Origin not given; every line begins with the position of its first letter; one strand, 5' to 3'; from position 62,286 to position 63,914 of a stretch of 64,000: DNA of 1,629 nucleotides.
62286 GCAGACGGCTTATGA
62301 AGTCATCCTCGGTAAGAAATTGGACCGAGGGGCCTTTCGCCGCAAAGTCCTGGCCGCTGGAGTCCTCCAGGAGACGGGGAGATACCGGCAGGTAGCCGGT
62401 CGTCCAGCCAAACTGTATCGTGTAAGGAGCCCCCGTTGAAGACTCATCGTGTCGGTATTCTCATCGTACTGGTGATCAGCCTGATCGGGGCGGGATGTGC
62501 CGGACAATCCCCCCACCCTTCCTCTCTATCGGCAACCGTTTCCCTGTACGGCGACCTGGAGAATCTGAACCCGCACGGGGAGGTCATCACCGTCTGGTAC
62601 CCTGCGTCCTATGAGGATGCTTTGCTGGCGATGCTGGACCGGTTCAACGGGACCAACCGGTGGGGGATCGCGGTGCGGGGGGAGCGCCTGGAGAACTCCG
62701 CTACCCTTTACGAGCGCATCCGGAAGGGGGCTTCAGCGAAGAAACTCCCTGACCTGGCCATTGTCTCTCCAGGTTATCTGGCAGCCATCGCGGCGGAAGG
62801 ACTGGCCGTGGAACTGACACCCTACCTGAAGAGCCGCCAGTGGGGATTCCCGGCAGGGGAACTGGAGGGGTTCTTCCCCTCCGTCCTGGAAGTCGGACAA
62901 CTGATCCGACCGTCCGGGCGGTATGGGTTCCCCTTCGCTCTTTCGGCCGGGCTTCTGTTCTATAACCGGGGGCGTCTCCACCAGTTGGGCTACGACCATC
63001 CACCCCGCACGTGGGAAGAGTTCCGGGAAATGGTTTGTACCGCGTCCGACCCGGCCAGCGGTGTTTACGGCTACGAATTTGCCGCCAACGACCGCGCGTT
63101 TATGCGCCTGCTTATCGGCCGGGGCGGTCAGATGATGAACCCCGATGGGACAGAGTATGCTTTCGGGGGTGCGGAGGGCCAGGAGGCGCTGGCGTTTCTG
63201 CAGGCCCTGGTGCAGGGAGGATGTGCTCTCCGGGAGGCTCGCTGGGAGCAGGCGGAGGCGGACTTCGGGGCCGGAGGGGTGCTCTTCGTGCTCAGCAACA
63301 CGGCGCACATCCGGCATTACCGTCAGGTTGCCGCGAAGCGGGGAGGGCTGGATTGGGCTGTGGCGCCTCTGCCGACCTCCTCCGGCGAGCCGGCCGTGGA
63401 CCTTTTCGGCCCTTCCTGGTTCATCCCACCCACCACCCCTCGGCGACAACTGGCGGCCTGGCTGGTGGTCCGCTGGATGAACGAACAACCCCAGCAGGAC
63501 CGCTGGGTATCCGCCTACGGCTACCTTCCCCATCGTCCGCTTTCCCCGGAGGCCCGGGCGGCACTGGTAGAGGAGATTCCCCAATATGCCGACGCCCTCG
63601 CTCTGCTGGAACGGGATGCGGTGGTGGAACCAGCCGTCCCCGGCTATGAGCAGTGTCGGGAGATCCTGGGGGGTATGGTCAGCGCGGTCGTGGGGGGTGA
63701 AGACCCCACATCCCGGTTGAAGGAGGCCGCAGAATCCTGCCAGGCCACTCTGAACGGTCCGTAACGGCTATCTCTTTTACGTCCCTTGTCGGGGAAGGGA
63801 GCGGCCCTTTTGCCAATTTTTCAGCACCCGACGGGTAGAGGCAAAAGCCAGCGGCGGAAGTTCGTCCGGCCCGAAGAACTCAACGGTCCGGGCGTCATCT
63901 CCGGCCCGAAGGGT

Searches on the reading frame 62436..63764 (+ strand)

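Call 10: search_protein_families(library=pfam, proteins=[window:62436-63764:+], max_evalue=0.00001)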
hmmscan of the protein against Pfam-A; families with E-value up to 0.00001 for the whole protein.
window:62436-63764:+ (442 aa): 2 families
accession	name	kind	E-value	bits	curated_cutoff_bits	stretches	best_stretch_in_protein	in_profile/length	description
PF13416.11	SBP_bac_8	-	1.5e-23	84.4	27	1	65-372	1-267/279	Bacterial extracellular solute-binding protein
PF01547.30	SBP_bac_1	-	2.5e-20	74.1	26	1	61-354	6-306/307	Bacterial extracellular solute-binding protein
